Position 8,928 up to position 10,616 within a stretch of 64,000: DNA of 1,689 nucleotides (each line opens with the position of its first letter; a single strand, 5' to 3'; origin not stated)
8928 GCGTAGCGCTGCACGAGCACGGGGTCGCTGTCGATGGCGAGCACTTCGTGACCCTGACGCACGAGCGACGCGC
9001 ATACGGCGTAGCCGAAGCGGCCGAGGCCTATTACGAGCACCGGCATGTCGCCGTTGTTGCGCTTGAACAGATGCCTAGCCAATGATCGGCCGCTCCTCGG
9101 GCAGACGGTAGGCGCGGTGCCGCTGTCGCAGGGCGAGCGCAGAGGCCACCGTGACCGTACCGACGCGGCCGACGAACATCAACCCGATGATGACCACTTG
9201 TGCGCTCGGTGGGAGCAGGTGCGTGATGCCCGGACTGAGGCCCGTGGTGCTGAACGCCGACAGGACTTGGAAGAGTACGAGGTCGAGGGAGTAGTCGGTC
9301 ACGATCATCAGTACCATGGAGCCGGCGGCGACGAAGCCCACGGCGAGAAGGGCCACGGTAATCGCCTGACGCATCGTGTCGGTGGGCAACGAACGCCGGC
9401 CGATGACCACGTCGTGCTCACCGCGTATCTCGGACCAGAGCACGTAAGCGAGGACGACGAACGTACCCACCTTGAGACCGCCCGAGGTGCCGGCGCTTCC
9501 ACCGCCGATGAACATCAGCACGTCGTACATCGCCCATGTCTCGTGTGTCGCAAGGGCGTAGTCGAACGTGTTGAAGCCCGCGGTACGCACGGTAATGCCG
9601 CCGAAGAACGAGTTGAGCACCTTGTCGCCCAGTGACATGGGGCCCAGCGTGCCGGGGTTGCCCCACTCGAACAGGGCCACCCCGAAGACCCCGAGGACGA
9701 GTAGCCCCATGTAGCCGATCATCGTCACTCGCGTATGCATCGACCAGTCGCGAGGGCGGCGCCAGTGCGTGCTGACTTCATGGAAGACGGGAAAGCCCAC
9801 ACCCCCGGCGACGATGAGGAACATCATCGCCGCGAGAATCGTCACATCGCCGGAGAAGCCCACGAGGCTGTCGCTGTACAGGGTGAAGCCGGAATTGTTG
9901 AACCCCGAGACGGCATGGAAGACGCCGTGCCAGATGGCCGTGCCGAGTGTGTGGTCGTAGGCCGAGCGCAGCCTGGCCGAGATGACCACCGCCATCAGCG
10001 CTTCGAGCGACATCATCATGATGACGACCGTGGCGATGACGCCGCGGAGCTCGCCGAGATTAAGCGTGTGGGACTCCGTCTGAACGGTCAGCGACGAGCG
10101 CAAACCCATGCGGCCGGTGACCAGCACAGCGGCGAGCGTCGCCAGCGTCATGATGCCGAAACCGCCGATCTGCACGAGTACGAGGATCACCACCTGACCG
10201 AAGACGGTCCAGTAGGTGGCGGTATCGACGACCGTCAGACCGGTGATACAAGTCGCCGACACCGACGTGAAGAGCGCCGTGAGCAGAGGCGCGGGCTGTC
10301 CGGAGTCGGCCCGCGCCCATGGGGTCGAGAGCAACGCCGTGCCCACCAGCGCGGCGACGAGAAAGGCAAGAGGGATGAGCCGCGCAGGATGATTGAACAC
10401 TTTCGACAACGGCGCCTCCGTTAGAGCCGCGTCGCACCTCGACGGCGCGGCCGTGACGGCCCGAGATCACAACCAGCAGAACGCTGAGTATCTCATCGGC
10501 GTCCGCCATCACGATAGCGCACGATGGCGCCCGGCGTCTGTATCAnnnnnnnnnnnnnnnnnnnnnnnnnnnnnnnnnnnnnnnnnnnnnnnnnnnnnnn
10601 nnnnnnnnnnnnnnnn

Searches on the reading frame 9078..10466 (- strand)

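Call 68: search_protein_families(library=pfam, proteins=[window:9078-10466:-], max_evalue=0.00001)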
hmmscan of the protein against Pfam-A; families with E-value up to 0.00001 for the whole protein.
window:9078-10466:- (463 aa): 1 family
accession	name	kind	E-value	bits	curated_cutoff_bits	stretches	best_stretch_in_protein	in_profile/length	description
PF02386.22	TrkH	-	1.1e-52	179.6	27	1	55-443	57-489/502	Cation transport protein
